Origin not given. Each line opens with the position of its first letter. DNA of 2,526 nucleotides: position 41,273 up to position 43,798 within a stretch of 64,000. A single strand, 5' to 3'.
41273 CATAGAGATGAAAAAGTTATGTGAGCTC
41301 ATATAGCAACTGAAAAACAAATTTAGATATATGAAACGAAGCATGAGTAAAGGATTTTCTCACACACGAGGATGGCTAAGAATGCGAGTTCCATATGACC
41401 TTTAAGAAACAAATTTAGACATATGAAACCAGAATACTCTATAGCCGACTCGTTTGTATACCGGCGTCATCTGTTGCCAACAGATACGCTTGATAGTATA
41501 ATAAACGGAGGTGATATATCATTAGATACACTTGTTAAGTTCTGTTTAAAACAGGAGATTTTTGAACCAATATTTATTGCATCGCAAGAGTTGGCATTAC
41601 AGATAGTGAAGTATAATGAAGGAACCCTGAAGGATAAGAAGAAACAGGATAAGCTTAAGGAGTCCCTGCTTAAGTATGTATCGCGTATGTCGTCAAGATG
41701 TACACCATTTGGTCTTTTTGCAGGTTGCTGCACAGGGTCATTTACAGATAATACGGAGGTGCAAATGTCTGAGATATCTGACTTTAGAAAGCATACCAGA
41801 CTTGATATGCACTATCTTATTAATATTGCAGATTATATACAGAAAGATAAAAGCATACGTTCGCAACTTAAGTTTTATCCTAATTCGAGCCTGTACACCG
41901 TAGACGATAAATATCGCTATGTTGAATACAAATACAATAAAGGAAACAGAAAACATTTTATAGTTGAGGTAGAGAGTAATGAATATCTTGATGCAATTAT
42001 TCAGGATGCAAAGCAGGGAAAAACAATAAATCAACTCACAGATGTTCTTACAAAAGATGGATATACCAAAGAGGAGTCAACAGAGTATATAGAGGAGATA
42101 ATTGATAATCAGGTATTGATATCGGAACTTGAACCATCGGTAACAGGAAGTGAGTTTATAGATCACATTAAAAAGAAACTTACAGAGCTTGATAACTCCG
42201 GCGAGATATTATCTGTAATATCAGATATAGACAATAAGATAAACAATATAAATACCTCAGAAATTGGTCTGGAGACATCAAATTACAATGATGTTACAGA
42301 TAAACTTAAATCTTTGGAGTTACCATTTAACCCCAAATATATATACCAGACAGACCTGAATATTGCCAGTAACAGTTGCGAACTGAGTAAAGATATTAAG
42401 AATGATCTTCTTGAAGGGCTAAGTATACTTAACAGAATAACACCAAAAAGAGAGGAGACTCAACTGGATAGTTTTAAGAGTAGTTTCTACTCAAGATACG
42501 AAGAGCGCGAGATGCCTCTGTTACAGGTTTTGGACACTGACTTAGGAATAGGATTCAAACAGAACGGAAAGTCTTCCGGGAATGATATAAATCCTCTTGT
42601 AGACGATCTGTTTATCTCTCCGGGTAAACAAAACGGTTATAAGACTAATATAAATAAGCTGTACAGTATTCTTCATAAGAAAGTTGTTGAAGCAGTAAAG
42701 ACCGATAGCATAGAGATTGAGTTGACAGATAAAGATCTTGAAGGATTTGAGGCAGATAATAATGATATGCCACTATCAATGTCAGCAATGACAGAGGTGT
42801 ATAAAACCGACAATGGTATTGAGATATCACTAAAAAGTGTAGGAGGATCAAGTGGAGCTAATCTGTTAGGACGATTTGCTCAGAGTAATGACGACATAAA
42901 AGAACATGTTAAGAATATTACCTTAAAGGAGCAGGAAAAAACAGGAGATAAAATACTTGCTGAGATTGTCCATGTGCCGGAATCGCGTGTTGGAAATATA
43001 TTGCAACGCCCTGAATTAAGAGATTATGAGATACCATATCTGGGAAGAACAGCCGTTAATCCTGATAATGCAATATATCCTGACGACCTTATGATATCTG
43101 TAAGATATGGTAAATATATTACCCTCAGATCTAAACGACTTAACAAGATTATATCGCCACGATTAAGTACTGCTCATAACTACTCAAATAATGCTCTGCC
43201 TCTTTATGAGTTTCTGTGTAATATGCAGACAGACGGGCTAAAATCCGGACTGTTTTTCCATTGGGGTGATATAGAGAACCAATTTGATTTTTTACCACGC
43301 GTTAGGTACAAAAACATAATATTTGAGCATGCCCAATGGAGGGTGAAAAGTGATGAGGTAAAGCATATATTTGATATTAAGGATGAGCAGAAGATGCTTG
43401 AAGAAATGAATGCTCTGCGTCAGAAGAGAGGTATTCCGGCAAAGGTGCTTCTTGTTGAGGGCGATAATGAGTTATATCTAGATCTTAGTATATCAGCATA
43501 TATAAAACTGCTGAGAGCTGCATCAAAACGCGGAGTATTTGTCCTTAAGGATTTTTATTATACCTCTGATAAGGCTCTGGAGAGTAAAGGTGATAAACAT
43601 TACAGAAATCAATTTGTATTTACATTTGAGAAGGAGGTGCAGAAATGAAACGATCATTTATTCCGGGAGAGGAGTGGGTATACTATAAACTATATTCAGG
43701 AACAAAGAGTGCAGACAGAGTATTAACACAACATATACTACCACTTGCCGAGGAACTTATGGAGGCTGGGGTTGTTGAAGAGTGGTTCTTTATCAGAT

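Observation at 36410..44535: Class I lanthipeptide locus with 11 tandem precursors, a split LanB and no protease/transporter in the window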

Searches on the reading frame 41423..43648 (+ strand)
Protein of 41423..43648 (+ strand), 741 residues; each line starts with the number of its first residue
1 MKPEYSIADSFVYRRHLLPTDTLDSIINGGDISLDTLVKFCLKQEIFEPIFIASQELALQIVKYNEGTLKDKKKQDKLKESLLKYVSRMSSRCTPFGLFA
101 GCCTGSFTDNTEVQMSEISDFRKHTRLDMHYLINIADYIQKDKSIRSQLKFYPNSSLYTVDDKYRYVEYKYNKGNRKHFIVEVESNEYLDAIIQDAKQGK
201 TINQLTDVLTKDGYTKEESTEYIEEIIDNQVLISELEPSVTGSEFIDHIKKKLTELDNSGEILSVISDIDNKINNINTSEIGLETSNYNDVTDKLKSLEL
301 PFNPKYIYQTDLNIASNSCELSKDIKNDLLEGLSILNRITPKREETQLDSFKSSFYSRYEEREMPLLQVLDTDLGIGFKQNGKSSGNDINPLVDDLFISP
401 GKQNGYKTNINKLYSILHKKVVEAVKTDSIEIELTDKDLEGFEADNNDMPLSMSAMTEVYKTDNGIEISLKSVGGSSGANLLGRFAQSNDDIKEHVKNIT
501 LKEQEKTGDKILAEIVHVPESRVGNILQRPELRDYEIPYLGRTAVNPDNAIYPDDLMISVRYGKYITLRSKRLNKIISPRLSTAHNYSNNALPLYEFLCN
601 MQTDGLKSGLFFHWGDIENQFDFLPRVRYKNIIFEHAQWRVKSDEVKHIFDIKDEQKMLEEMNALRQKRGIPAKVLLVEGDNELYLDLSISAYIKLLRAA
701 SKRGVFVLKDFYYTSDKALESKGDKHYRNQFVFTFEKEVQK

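Call 3: search_protein_families(library=pfam, proteins=[window:41423-43648:+], max_evalue=0.01)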
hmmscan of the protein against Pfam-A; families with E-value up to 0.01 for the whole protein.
window:41423-43648:+ (741 aa): 2 families
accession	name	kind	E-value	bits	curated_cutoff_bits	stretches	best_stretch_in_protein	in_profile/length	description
PF04738.18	Lant_dehydr_N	-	2.6e-144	482.3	28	1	46-697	5-649/649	Lantibiotic dehydratase, N terminus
PF00834.25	Ribul_P_3_epim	-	0.0034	17.2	21.1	0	128-270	35-172/198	Ribulose-phosphate 3 epimerase family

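Call 4: search_protein_families(library=ncbifam, proteins=[window:41423-43648:+], max_evalue=0.01)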
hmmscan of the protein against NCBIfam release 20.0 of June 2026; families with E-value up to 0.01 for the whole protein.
window:41423-43648:+ (741 aa): 1 family
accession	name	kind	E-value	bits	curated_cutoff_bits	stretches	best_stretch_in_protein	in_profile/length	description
NF004076.0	PRK05581.1-4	subfamily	0.0007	18.9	165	1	128-280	40-187/221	ribulose-phosphate 3-epimerase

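Call 15: find_homologous_proteins(query=window:41423-43648:+, max_evalue=1e-20)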
Query window:41423-43648:+ (741 aa): 1693 proteins with E <= 1e-20 among 8000 candidates; the best 120 are listed.
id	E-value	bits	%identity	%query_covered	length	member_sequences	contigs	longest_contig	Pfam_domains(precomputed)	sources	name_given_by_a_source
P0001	0.0e+0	1608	97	100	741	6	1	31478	PF04738.19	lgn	-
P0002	0.0e+0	1480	89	100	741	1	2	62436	PF04738.19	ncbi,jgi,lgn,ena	-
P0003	0.0e+0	1011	61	100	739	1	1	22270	PF04738.19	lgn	-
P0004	4.2e-201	688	46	100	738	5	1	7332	PF04738.19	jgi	-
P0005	2.4e-199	683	43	99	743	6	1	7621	PF04738.19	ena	-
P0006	2.0e-195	670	45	99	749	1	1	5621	PF04738.19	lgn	-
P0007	3.5e-195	669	44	99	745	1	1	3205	PF04738.19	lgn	-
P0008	1.2e-194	667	45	99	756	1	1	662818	PF04738.19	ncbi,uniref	ncbi:lantibiotic dehydratase family protein [Marinifilum sp. RC60d5]|uniref:lantibiotic dehydratase 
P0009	1.4e-193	664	44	99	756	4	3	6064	PF04738.19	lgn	-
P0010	2.4e-193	663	45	100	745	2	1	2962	PF04738.19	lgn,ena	-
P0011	3.8e-193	662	45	99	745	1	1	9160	PF04738.19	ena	-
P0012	7.4e-193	661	44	99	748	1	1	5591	PF04738.19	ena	-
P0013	2.6e-191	656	45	98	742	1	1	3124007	PF04738.19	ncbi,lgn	-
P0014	3.4e-191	656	44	99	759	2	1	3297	PF04738.19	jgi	-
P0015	1.9e-189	650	44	99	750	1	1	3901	PF04738.19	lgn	-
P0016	3.6e-189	649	43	99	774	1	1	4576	PF04738.19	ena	-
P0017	6.4e-189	648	43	99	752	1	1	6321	PF04738.19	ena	-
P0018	7.5e-189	648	43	98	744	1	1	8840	PF04738.19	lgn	-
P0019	9.1e-188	644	42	99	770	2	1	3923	PF04738.19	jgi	jgi:hypothetical protein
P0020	2.5e-187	643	44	99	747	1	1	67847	PF04738.19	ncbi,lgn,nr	ncbi:MAG: lantibiotic dehydratase family protein [Bacteroidales bacterium]|nr:lantibiotic dehydratas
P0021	5.1e-187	642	43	99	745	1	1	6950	PF04738.19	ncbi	ncbi:lantibiotic dehydratase family protein [Bacteroidota bacterium]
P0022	7.4e-187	641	44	100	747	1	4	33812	PF04738.19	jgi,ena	-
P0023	7.9e-187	641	41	98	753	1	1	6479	PF04738.19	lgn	-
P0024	1.1e-186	641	42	98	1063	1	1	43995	PF14028.12,PF04738.19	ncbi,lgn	ncbi:MAG: lantibiotic dehydratase [Candidatus Omnitrophota bacterium]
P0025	1.1e-186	641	43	99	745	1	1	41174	PF04738.19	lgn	-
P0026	1.6e-186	640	44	99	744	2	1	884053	PF04738.19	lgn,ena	-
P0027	1.9e-186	640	44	98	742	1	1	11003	PF04738.19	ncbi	-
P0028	3.8e-186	639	43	98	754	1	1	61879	PF04738.19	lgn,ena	-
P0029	4.8e-186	639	44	100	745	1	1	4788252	PF04738.19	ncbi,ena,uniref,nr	ncbi:lantibiotic dehydratase family protein [Marinifilum fragile]|uniref:lantibiotic dehydratase fam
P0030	4.9e-186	639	43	99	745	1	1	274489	PF04738.19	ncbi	ncbi:MAG: lantibiotic dehydratase family protein [Marinifilaceae bacterium]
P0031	6.7e-186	638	44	99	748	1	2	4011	PF04738.19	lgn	-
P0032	1.3e-185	637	42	99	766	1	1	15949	PF04738.19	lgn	-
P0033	1.8e-185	637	42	99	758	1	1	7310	PF04738.19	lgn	-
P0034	2.1e-185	636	42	99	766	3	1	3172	PF04738.19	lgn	-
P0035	2.6e-185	636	43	99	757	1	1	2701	PF04738.19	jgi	jgi:hypothetical protein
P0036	4.1e-185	636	41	99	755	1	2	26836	PF04738.19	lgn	-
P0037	4.6e-185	635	42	99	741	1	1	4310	PF04738.19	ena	-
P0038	1.5e-184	634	42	99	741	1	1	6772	PF04738.19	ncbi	-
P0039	2.3e-184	633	43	99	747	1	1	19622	PF04738.19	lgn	-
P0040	2.3e-184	633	41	98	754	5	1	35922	PF04738.19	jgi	jgi:hypothetical protein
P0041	1.4e-183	630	44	99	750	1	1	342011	PF04738.19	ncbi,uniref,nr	ncbi:hypothetical protein BZG02_09265 [Labilibaculum filiforme]|uniref:Lantibiotic dehydratase N-ter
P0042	1.9e-183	630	41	99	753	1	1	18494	PF04738.19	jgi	jgi:hypothetical protein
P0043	2.0e-182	627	41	98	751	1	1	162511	PF04738.19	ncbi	-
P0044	1.6e-181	624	44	99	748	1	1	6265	PF04738.19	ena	-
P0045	3.1e-181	623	41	99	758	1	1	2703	PF04738.19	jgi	jgi:lantibiotic biosynthesis protein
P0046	4.3e-181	622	41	99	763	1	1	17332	PF04738.19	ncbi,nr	ncbi:MAG: hypothetical protein GY757_60320 [bacterium]|nr:hypothetical protein [bacterium]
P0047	4.5e-181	622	41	98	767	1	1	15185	PF04738.19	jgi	jgi:hypothetical protein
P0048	5.1e-181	622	41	99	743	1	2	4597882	PF04738.19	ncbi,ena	-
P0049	6.5e-181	622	41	98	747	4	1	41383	PF04738.19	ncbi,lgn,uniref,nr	ncbi:lantibiotic dehydratase family protein [Sinomicrobium oceani]|uniref:lantibiotic dehydratase fa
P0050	7.3e-181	621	42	99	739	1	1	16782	PF04738.19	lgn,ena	-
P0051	8.3e-181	621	43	99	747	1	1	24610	PF04738.19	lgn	-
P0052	2.3e-180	620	43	99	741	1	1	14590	PF04738.19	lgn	-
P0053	2.9e-180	620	42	98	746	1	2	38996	PF04738.19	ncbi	-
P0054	3.5e-180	619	42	95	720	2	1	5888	PF04738.19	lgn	-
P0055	4.0e-180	619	41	98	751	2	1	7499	PF04738.19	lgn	-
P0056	5.4e-180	619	41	99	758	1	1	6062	PF04738.19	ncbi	-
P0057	5.5e-180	619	41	98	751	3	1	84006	PF04738.19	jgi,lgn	jgi:hypothetical protein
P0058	1.8e-179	617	42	99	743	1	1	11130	PF04738.19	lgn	-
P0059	3.7e-179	616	41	98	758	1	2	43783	PF04738.19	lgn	-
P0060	4.0e-179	616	41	99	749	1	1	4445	PF04738.19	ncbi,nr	ncbi:MAG: hypothetical protein GY950_28040 [bacterium]|nr:hypothetical protein [bacterium]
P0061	5.1e-179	615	42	99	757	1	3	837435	PF04738.19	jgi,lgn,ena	-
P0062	6.5e-179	615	41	99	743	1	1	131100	PF04738.19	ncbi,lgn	-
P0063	1.2e-178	614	41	99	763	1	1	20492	PF04738.19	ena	-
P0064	1.3e-178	614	43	100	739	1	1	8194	PF04738.19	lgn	-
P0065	2.4e-178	613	43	95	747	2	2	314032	PF04738.19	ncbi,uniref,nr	ncbi:lantibiotic dehydratase family protein [Aquimarina gracilis]|uniref:Lantibiotic dehydratase fam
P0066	3.9e-178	612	42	98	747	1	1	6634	PF04738.19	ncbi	-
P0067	4.2e-178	612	42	98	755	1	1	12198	PF04738.19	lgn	-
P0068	5.0e-178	612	40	99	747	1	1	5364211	PF04738.19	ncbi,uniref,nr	ncbi:lantibiotic dehydratase family protein [Sinomicrobium kalidii]|uniref:lantibiotic dehydratase f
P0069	6.8e-178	612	41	99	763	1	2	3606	PF04738.19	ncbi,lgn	-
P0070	9.3e-178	611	40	99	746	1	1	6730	PF04738.19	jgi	-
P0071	9.7e-178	611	42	99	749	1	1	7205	PF04738.19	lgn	-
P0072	1.1e-177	611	42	99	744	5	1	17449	PF04738.19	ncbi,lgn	ncbi:MAG: lantibiotic dehydratase family protein [Thiohalospira sp.]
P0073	1.3e-177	611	40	99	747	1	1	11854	PF04738.19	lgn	-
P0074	1.4e-177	611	42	99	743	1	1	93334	PF04738.19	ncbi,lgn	-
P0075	2.4e-177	610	40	99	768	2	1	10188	PF04738.19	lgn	-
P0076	2.4e-177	610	41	98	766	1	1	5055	PF04738.19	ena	-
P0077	2.7e-177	610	41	99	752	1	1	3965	PF04738.19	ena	-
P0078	4.0e-177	609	41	98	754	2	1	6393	PF04738.19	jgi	-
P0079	4.1e-177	609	40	99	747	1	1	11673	PF04738.19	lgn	-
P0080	5.2e-177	609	43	95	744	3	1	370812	PF04738.19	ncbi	-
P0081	1.7e-176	607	42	100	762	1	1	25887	PF04738.19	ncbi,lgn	-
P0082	3.0e-176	606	40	99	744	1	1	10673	PF04738.19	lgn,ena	-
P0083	3.7e-176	606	41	99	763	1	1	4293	PF04738.19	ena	-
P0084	4.7e-176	606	41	99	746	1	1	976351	PF04738.19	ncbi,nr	ncbi:hypothetical protein GTQ40_00185 [Flavobacteriaceae bacterium R38]|nr:hypothetical protein [Fla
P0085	6.4e-176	605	41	98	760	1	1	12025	PF04738.19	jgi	jgi:hypothetical protein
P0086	7.7e-176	605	42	95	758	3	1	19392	PF04738.19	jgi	-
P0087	1.1e-175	604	41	98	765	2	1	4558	PF04738.19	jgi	jgi:hypothetical protein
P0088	1.7e-175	604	41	95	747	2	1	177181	PF04738.19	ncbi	-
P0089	2.1e-175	603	43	98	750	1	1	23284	PF04738.19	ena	-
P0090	2.2e-175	603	40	98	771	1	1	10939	PF04738.19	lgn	-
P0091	3.9e-175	603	41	98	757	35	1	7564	PF04738.19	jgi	jgi:hypothetical protein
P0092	4.6e-175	602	41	99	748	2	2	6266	PF04738.19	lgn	-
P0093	5.4e-175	602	42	95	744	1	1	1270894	PF04738.19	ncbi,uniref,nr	ncbi:lantibiotic dehydratase family protein [uncultured Aquimarina sp.]|uniref:lantibiotic dehydrata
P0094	6.0e-175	602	39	99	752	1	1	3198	PF04738.19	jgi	-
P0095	6.1e-175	602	42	99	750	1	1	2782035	PF04738.19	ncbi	-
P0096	7.6e-175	602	43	99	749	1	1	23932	PF04738.19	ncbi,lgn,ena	-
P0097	9.0e-175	601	41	99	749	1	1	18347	PF04738.19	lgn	-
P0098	9.7e-175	601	41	99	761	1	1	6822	PF04738.19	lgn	-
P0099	1.1e-174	601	42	93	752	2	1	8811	PF04738.19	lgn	-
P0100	2.2e-174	600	41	98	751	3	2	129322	PF04738.19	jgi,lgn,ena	-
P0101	2.3e-174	600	40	99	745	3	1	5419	PF04738.19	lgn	-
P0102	2.6e-174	600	41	95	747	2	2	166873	PF04738.19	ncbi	-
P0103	2.7e-174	600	40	99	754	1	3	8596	PF04738.19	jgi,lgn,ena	-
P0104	2.9e-174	600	41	99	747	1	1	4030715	PF04738.19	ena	-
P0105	5.4e-174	599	42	94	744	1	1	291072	PF04738.19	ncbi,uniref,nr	ncbi:lantibiotic dehydratase family protein [Aquimarina litoralis]|uniref:lantibiotic dehydratase fa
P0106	8.1e-174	598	40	98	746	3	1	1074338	PF04738.19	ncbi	-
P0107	1.2e-173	598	41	99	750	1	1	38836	PF04738.19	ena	-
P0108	1.3e-173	597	41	99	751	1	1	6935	PF04738.19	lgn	-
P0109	2.3e-173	597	41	98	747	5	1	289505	PF04738.19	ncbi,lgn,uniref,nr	ncbi:lantibiotic dehydratase family protein [Aquimarina spongiae]|uniref:Lantibiotic dehydratase, C 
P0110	2.4e-173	597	42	99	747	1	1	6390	PF04738.19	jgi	-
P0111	2.4e-173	597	39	99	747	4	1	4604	PF04738.19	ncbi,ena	-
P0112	2.9e-173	596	41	99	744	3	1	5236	PF04738.19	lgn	-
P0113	3.0e-173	596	41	99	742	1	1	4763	PF04738.19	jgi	-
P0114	3.8e-173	596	42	99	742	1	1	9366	PF04738.19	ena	-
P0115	4.4e-173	596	42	95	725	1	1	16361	PF04738.19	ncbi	ncbi:MAG: lantibiotic dehydratase family protein [Algibacter sp.]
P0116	4.5e-173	596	42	99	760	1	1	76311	PF04738.19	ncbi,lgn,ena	-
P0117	5.9e-173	595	40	99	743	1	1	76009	PF04738.19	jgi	-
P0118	7.1e-173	595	41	99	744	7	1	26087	PF04738.19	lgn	-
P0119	8.7e-173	595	41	98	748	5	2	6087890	PF04738.19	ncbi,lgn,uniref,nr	ncbi:hypothetical protein D1816_14805 [Aquimarina sp. AD10]|uniref:lantibiotic dehydratase family pr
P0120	8.8e-173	595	41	95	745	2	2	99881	PF04738.19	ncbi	-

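Call 16: find_encoding_contigs(protein=P0002, flank=10000, max_places=4)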
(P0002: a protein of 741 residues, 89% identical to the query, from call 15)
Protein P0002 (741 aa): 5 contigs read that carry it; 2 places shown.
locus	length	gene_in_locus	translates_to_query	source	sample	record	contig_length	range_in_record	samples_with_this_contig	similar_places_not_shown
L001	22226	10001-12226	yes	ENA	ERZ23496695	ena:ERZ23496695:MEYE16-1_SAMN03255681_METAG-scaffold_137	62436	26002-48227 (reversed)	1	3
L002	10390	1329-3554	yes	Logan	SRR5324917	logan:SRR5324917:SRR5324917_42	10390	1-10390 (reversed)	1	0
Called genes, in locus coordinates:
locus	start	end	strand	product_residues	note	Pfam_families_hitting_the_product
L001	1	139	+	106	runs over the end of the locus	-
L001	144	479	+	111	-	-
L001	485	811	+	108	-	-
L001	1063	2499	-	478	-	PF01145:Band_7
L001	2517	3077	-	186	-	-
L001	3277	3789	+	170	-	-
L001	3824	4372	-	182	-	-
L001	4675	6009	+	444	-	PF07969:Amidohydro_3 (weak), PF01979:Amidohydro_1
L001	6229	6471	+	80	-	PF08279:HTH_11 (weak)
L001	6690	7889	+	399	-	PF05147:LANC_like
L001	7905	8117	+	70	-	-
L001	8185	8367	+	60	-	-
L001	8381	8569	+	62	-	-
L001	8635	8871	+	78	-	-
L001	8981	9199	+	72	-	-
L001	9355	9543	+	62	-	-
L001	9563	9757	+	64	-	-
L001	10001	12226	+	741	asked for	PF04738:Lant_dehydr_N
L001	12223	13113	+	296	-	PF14028:Lant_dehydr_C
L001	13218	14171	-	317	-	PF02219:MTHFR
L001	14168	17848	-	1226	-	PF02574:S-methyl_trans, PF00809:Pterin_bind, PF02607:B12-binding_2, PF02310:B12-binding, PF02965:Met_synt_B12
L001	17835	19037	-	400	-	PF03447:NAD_binding_3, PF00742:Homoserine_dh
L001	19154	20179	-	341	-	PF00561:Abhydrolase_1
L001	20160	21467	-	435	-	PF01053:Cys_Met_Meta_PP, PF00155:Aminotran_1_2, PF01041:DegT_DnrJ_EryC1 (weak)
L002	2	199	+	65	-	?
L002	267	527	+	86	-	-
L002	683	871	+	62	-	-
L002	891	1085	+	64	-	-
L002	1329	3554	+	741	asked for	PF04738:Lant_dehydr_N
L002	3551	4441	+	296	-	PF14028:Lant_dehydr_C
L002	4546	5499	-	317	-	PF02219:MTHFR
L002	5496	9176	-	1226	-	PF02574:S-methyl_trans, PF00809:Pterin_bind, PF02607:B12-binding_2, PF02310:B12-binding, PF02965:Met_synt_B12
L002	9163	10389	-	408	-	?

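Call 17: find_encoding_contigs(protein=P0001, flank=10000, max_places=3)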
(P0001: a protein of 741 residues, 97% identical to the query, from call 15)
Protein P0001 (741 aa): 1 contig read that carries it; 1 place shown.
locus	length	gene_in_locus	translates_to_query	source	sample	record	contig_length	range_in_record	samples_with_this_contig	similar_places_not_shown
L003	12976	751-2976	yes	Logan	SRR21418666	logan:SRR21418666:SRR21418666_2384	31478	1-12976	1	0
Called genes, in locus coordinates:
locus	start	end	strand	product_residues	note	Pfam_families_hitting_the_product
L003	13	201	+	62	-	-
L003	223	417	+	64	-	-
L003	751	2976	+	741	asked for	PF04738:Lant_dehydr_N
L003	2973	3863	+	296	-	PF14028:Lant_dehydr_C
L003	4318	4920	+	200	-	PF02577:BFN_dom, PF02151:UVR (weak)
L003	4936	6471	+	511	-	PF01773:Nucleos_tra2_N, PF07670:Gate, PF07662:Nucleos_tra2_C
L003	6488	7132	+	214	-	PF00160:Pro_isomerase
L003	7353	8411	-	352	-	PF02129:Peptidase_S15, PF01738:DLH (weak)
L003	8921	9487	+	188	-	-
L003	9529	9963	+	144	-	-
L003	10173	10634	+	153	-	PF22381:Staph_reg_Sar_Rot, PF01047:MarR, PF12802:MarR_2, PF13463:HTH_27, PF13601:HTH_34 (weak)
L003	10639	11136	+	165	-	PF01042:Ribonuc_L-PSP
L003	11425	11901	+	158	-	PF05099:TerB (faint)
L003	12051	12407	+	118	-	PF20225:DUF6584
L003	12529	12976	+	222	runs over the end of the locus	-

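Call 18: find_encoding_contigs(protein=P0003, flank=10000, max_places=3)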
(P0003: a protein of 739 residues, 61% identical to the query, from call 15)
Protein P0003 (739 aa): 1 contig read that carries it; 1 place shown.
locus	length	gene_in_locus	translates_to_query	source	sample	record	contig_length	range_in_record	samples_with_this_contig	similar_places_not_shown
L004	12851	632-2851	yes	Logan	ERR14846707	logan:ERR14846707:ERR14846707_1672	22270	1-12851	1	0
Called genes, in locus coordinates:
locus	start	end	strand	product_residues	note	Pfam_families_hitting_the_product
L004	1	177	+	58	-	?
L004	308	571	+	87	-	-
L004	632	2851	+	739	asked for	PF04738:Lant_dehydr_N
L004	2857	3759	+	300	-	PF14028:Lant_dehydr_C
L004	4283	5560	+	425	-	PF06050:HGD-D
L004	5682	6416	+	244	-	PF01869:BcrAD_BadFG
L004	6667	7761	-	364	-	PF00072:Response_reg, PF00512:HisKA, PF02518:HATPase_c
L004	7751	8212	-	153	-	PF01814:Hemerythrin (weak)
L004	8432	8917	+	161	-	PF20603:Bact_hydrolase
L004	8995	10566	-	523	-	PF13505:OMP_b-brl (faint), PF03349:Toluene_X, PF19089:DUF5777 (faint)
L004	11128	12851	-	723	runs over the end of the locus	PF26550:Tricorn_2nd (faint), PF00930:DPPIV_N, PF07676:PD40 (faint), PF26549:Tricorn_N (faint), PF00561:Abhydrolase_1 (faint), PF02129:Peptidase_S15, PF00326:Peptidase_S9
